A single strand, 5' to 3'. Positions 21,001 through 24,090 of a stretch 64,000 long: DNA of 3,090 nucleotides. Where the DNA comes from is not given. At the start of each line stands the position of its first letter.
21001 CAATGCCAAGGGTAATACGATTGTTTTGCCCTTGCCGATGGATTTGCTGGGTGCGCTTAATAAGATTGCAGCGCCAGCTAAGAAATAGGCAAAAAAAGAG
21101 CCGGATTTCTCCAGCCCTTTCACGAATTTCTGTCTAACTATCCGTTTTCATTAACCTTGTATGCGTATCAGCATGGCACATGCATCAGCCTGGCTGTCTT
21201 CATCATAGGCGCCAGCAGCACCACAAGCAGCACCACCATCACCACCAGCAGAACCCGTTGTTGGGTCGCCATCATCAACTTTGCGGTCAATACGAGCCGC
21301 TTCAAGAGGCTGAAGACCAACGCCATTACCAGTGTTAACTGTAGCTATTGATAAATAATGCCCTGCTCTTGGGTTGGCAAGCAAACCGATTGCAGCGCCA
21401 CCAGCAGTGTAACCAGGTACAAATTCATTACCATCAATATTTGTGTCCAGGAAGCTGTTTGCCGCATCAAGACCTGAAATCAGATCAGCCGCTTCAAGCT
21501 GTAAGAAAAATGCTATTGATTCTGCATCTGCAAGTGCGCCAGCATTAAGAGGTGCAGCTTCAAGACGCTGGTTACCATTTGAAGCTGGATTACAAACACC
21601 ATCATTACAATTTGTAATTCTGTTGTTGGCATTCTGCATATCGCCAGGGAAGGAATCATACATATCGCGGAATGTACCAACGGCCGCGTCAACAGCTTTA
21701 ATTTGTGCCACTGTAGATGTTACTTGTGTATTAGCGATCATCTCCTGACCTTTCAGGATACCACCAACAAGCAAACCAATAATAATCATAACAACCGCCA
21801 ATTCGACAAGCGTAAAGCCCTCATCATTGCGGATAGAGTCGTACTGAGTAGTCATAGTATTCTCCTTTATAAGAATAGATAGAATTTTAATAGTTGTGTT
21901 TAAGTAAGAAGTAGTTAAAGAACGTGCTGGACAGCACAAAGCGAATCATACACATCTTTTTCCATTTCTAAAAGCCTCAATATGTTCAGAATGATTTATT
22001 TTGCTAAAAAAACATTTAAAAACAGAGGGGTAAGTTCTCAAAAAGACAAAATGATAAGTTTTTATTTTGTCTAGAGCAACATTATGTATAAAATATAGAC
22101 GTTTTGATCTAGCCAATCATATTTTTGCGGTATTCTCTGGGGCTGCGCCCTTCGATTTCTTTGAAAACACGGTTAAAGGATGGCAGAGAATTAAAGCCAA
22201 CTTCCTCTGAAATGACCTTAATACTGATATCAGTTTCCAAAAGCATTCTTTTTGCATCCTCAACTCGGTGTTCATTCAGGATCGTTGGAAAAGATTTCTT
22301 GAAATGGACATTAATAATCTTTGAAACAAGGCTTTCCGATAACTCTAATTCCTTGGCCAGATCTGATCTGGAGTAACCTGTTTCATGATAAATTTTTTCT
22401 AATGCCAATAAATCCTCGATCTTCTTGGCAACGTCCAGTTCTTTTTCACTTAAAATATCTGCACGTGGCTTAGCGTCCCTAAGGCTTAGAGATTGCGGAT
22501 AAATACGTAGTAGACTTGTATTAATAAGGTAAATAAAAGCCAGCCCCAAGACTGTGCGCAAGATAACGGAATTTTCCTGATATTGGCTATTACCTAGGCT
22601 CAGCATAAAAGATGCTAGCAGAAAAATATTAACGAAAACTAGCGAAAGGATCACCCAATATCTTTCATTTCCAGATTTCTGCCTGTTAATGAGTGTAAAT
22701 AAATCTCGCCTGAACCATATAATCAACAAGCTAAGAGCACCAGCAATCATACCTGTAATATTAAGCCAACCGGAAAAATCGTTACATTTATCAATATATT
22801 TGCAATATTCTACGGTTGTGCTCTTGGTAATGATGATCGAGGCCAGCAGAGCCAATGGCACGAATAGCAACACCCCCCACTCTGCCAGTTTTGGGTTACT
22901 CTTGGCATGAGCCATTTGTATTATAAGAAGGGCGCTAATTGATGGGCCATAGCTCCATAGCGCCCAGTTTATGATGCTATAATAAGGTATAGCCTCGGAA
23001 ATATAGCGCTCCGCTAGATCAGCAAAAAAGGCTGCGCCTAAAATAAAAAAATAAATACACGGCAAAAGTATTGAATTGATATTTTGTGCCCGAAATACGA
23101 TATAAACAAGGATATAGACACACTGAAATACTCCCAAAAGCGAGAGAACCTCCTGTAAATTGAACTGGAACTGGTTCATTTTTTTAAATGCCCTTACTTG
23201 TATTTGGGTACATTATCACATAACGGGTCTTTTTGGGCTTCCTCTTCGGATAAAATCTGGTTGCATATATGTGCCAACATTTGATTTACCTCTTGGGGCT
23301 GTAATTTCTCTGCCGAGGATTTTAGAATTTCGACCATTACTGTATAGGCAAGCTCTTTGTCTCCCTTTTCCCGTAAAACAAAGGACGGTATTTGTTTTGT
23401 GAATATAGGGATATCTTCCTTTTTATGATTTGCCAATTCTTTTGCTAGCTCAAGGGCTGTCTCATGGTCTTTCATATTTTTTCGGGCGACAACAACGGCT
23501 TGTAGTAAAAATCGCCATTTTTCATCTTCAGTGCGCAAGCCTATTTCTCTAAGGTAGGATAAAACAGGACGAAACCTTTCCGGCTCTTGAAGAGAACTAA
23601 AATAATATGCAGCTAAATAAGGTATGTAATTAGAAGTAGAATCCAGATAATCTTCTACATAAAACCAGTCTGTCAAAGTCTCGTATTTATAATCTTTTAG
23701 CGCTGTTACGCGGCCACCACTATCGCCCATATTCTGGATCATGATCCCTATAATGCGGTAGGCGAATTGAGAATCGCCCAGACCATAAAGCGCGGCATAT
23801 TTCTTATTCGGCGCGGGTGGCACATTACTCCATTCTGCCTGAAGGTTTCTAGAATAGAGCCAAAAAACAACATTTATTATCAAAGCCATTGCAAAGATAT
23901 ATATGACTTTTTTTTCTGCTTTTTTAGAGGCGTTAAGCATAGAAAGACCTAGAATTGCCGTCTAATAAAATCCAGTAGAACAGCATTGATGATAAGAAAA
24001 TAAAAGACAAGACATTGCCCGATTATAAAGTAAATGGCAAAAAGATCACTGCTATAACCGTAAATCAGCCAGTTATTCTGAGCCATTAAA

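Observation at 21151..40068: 19-kb single-strand type IV pilus supercluster of mosaic (T4aP / MSHA / T2SS / PilGHI-like) composition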

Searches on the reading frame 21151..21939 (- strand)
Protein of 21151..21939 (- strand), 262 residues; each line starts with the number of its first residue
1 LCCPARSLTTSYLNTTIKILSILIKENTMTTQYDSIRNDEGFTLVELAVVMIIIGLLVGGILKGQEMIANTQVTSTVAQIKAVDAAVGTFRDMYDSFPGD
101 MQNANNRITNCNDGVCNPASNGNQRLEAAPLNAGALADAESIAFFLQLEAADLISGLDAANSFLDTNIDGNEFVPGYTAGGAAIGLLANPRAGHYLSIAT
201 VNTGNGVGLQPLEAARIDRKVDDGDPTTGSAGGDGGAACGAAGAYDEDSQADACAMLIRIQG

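Call 5: search_protein_families(library=pfam, proteins=[window:21151-21939:-], max_evalue=0.01)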
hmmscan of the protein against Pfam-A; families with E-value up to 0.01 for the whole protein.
window:21151-21939:- (262 aa): 1 family
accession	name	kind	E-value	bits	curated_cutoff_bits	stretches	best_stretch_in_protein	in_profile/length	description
PF07963.17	N_methyl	-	1.2e-06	28.2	21.2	1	37-62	2-27/27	Prokaryotic N-terminal methylation motif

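Call 7: search_protein_families(library=ncbifam, proteins=[window:21151-21939:-], max_evalue=0.01)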
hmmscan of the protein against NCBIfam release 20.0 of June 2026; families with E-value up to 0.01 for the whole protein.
window:21151-21939:- (262 aa): 6 families
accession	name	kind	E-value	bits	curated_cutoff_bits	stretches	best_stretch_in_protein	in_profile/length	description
TIGR01710.1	typeII_sec_gspG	equivalog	1.6e-07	31.4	88.85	1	41-103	2-65/134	type II secretion system major pseudopilin GspG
TIGR02532.1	IV_pilin_GFxxxE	domain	0.00011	21.9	16.3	1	41-61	3-23/24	prepilin-type N-terminal cleavage/methylation domain-containing protein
TIGR01708.2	typeII_sec_gspH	equivalog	0.00041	20.4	80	1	40-66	2-28/169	type II secretion system minor pseudopilin GspH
NF040999.1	pilin_ComGC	equivalog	0.0032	17.6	75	1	40-71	2-37/84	competence type IV pilus major pilin ComGC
NF007800.0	PRK10506.1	equivalog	0.0042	16.9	158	1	35-81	4-51/163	prepilin peptidase-dependent protein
TIGR02596.1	TIGR02596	subfamily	0.0079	16.3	70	0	42-80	1-40/196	Verru_Chthon cassette protein D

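Call 90: search_solved_structures(query=window:21151-21858:-, max_evalue=0.01)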
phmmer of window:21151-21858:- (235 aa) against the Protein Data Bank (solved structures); distinct sequences matched with E-value up to 0.01: 0.

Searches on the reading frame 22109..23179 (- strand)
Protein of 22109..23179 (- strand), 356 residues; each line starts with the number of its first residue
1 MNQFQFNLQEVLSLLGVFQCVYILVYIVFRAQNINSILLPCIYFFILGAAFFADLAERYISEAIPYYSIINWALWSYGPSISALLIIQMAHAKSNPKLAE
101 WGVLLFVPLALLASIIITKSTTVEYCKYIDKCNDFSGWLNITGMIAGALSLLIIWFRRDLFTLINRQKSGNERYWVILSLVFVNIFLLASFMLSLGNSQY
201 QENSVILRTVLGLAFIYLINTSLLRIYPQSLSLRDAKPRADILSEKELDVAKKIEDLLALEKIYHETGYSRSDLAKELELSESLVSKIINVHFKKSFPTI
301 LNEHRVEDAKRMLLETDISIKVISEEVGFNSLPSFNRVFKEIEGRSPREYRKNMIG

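Call 5: search_protein_families(library=pfam, proteins=[window:22109-23179:-], max_evalue=0.01)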
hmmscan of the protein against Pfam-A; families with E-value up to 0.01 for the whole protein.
window:22109-23179:- (356 aa): 2 families
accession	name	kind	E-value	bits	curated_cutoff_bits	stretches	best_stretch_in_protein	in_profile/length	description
PF12833.13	HTH_18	-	1.1e-19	70.9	33.6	1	274-352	1-79/80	Helix-turn-helix domain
PF00165.29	HTH_AraC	-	5.5e-09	36.4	26.6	1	316-352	7-42/42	Bacterial regulatory helix-turn-helix proteins, AraC family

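Call 7: search_protein_families(library=ncbifam, proteins=[window:22109-23179:-], max_evalue=0.01)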
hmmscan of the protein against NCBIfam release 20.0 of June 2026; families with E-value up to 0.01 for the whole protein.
window:22109-23179:- (356 aa): 23 families
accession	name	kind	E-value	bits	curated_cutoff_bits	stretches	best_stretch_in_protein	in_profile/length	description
NF047455.1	TF_Staph_AryK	equivalog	2.2e-11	42.7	850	1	261-353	167-258/759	transcriptional regulator AryK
NF047788.1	TransRegPocR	equivalog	8.8e-11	41.6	500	1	270-354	207-291/296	transcriptional regulator PocR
TIGR04094.1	adjacent_YSIRK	equivalog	3e-10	39.6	200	1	272-351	305-383/383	YSIRK-targeted surface antigen transcriptional regulator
NF007860.0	PRK10572.1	equivalog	3.8e-10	39.1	208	1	272-353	203-284/292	arabinose operon transcriptional regulator AraC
NF033869.1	viru_reg_Rsp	equivalog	5.7e-10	38.3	400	1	270-353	165-248/701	AraC family transcriptional regulator Rsp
NF050186.1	TransRegGliRPseudo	equivalog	1.4e-08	34.5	570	1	275-353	259-336/338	AraC family transcriptional regulator GliR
TIGR02297.1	HpaA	equivalog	3.8e-08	32.9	274.65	1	236-353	173-287/287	4-hydroxyphenylacetate catabolism regulatory protein HpaA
NF049968.1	QhpR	equivalog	5.3e-08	32.4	250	1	270-351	204-284/284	AraC-like transcriptional regulator QhpR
NF006902.0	PRK09393.1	equivalog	2.1e-07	30.5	425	1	262-354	230-322/327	transcriptional regulator FtrA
NF007432.1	PRK09978.1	equivalog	2.8e-07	30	500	1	269-353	159-242/274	DNA-binding transcriptional regulator GadX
NF052534.1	RzbtTranRegRhrA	equivalog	2.7e-06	26.9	500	1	260-352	216-309/312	rhizobactin biosynthesis transcriptional regulator RhrA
NF007633.0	PRK10296.1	equivalog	3.4e-06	26.8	264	1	260-354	178-275/280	transcriptional regulator ChbR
NF052371.1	TransRegGbdRPseu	equivalog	3e-05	23.2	480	1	253-353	226-326/365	choline metabolism transcriptional regulator GbdR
NF012144.2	ramA_TF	equivalog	0.0001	22.7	180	1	273-353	26-106/108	RamA family antibiotic efflux transcriptional regulator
NF007407.0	PRK09940.1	equivalog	0.00013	21.6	348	1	242-352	127-232/253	transcriptional regulator YdeO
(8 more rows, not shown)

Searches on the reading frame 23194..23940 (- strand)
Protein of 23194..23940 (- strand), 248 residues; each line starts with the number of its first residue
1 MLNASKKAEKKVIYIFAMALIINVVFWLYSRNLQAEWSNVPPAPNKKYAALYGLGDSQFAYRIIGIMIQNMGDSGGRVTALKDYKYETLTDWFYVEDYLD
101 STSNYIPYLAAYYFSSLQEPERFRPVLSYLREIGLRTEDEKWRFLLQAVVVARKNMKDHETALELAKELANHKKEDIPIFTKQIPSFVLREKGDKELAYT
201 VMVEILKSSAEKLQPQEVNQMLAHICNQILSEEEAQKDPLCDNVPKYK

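Call 5: search_protein_families(library=pfam, proteins=[window:23194-23940:-], max_evalue=0.01)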
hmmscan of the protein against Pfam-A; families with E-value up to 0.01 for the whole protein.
window:23194-23940:- (248 aa): 0 families

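Call 7: search_protein_families(library=ncbifam, proteins=[window:23194-23940:-], max_evalue=0.01)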
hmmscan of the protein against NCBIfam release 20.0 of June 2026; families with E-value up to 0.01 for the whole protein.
window:23194-23940:- (248 aa): 0 families

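Call 48: find_homologous_proteins(query=A5, max_evalue=0.001)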
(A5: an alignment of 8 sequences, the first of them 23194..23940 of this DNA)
Query A5 (8 sequences) (248 aa, profile of the alignment): 422 proteins with E <= 0.001 among 4104 candidates; the best 120 are listed.
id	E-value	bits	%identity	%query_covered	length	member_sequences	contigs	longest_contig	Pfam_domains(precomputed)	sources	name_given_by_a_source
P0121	5.4e-115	401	49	96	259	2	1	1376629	-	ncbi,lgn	-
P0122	6.5e-115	400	100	100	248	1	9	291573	-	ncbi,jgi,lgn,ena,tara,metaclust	tara:strand:+ start:974 stop:1720 length:747 start_codon:yes stop_codon:yes gene_type:complete|metac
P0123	6.4e-114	397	53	92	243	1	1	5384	-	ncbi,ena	-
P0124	9.4e-112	390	57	92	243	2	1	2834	-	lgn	-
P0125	1.1e-111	390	48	95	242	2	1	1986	-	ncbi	-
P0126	6.1e-111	387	53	98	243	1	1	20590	-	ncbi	-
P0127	1.1e-110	387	54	97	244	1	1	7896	-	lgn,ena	-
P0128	1.8e-110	386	54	94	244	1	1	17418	-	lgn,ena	-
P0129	5.1e-110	384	53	98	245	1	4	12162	-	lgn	-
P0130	5.6e-110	384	53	96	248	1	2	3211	-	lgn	-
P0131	5.7e-110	384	53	98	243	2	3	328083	-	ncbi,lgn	-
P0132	7.7e-110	384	54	96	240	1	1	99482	-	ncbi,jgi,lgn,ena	-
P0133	9.0e-110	384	41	95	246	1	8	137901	-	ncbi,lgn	-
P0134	5.6e-109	381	53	95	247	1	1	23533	-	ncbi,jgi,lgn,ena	-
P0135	7.9e-109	381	52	93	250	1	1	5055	-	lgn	-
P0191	7.6e-102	358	50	95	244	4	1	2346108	-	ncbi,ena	-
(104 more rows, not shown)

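Call 50: find_encoding_contigs(protein=P0191, flank=10000, max_places=2)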
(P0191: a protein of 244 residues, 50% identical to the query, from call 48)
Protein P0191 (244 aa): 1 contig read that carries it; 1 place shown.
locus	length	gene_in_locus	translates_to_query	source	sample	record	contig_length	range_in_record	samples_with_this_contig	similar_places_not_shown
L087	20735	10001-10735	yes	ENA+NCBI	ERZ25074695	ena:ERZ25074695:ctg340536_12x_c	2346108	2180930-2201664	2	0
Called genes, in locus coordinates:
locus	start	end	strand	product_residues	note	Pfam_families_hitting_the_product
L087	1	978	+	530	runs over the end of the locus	-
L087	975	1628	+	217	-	-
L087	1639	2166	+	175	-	-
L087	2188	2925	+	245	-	PF00005:ABC_tran, PF13304:AAA_21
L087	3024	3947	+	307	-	PF12895:ANAPC3 (faint), PF13429:TPR_15 (faint), PF12688:TPR_5 (faint), PF13174:TPR_6 (faint), PF13424:TPR_12 (faint), PF13428:TPR_14 (faint), PF13432:TPR_16 (weak), PF14559:TPR_19, +6 more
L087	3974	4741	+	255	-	PF06750:A24_N_bact, PF01478:Peptidase_A24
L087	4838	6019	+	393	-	PF00437:T2SSE, PF13401:AAA_22 (faint)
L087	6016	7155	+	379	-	PF00437:T2SSE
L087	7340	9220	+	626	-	PF00263:Secretin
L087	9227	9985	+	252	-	-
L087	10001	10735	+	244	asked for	-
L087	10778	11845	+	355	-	PF12833:HTH_18, PF00165:HTH_AraC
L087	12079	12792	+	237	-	PF07963:N_methyl (weak)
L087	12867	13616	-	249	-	PF01145:Band_7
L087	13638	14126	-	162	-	PF01957:NfeD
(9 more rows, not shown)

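Call 57: predict_structure(alignment_id=A6)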
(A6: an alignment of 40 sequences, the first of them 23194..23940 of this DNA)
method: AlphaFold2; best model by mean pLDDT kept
length: 248 residues; sequences in the alignment: 40
mean_pLDDT: 89.2   pTM: 0.78
mean pLDDT of the five models: 89.2, 89.1, 89.0, 88.9, 87.3
residues with pLDDT >= 90: 172; 70-90: 56; 50-70: 17; < 50: 3
segments of 3 or more residues with pLDDT < 50: none
pLDDT, mean of each block of 10 residues (from residue 1): 67 95 92 63 92 94 89 63 88 97 95 84 95 96 97 94 98 93 96 95 91 89 92 92 81
secondary structure, 60 per line:
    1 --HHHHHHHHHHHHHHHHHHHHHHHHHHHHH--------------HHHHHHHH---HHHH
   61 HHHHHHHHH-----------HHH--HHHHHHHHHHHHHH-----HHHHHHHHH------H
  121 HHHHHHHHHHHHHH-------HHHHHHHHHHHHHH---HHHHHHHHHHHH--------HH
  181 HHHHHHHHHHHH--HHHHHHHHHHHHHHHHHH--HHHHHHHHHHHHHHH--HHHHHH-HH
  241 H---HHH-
elements in order: H3-31 H46-53 H57-69 H86-99 H105-113 H120-134 H142-155 H159-170 H179-192 H195-212 H215-229 H232-237

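Call 61: fold_search(model_id=the predicted structure, library=pdb)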
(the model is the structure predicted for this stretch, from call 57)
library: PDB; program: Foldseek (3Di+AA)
matches with E <= 10: 1225; with E <= 0.001: 0
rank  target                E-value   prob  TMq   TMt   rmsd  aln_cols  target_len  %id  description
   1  9qhc_B                4.1e-02  0.96  0.27  0.25  12.1       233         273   12  Crystal structure of 8-repeat CTPR protein with eliminated coordination sites (released 2025-10-22)
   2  4y6w                  5.1e-02  1.00  0.42  0.48  11.7       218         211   12  Crystal structure of Podosopora anserina putative kinesin light chain nearly identical TPR-like repeats (released 2015-10-07)
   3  4y6c                  5.3e-02  1.00  0.42  0.48  11.8       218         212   12  Q17M crystal structure of Podosopora anserina putative kinesin light chain nearly identical TPR-like repeats (released 2015-10-07)
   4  8chy                  5.6e-02  1.00  0.39  0.36   8.0       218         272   15  Crystal structure of an 8-repeat consensus TPR superhelix with Zinc. (released 2024-02-21)
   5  8q9t_E                5.8e-02  0.99  0.36  0.11  14.7       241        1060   14  CryoEM structure of a S. Cerevisiae Ski238 complex bound to RNA (released 2023-11-29)
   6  9qhc_A                6.4e-02  0.96  0.28  0.25  10.9       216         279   14  Crystal structure of 8-repeat CTPR protein with eliminated coordination sites (released 2025-10-22)
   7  3zgq                  7.6e-02  0.95  0.28  0.18  11.8       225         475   17  Crystal structure of human interferon-induced protein IFIT5 (released 2013-01-23)
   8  9y6s_6y               7.9e-02  0.90  0.25  0.19  11.8       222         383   16  96-nm repeat of the Leishmania tarentolae doublet microtubule (released 2025-12-17)
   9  7t7t_A                1.1e-01  0.98  0.33  0.21   9.6       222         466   14  Structure of TSK/BRU1 bound to histone H3.1 (released 2022-03-30)
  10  9hvq_Q                1.1e-01  0.99  0.39  0.14   8.7       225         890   15  Structure of the transcribing Pol II-DSIF-PAF-SPT6-RECQL5 complex (released 2025-07-16)
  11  9nlz_I                1.1e-01  0.98  0.41  0.38   9.0       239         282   12  Y20S (Sec18-Sec17-Sec9-Sso1-Snc1) EDTA - Class 8 (released 2025-10-01)
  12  7y4i_A                1.1e-01  0.82  0.27  0.10  14.9       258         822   11  Crystal structure of SPINDLY in complex with GDP (released 2022-12-07)
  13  2ifu_D                1.2e-01  0.99  0.32  0.30  11.0       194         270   12  Crystal Structure of a Gamma-SNAP from Danio rerio (released 2006-10-10)
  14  9nlw_I                1.2e-01  0.97  0.39  0.37   8.0       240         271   12  Y20S (Sec18-Sec17-Sec9-Sso1-Snc1) EDTA - Class 6 (released 2025-10-01)
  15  6c9m_A                1.2e-01  0.98  0.39  0.15  15.2       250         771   15  The Human NatA (Naa10/Naa15) amino-terminal acetyltransferase complex (released 2018-06-06)
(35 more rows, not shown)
